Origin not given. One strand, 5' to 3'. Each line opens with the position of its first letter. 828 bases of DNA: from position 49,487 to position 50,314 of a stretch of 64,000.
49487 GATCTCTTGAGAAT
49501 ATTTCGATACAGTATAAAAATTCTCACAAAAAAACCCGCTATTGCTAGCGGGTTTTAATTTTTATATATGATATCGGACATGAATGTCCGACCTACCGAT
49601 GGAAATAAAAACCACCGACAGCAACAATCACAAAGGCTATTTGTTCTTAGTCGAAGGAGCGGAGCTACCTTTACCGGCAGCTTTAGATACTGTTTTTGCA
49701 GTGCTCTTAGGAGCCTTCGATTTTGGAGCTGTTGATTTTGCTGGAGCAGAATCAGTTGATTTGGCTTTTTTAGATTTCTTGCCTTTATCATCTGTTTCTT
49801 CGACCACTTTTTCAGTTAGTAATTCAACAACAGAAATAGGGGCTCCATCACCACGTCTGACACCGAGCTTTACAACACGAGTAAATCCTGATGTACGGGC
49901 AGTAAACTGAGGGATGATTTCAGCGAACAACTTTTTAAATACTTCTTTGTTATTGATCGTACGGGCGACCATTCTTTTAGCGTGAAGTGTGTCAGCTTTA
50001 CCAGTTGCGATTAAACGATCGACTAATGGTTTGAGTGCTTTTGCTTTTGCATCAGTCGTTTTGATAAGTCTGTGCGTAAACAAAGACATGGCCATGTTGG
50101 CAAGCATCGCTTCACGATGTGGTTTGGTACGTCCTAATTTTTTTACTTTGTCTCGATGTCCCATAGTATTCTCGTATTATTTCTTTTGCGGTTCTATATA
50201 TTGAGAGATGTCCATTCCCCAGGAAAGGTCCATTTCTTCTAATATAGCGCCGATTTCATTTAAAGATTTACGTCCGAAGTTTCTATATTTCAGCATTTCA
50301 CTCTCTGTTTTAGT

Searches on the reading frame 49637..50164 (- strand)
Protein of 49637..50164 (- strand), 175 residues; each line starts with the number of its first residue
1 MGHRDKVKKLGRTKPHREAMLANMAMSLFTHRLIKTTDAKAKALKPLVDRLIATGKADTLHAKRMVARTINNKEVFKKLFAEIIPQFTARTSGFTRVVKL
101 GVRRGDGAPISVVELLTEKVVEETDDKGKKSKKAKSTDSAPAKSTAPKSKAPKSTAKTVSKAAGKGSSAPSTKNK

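Call 83: search_protein_families(library=pfam, proteins=[window:49637-50164:-], max_evalue=0.01)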
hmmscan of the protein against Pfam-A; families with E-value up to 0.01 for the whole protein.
window:49637-50164:- (175 aa): 1 family
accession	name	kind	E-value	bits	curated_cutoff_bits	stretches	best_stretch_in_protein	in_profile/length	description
PF01196.24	Ribosomal_L17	-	3.1e-30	105.4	27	1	20-115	1-96/97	Ribosomal protein L17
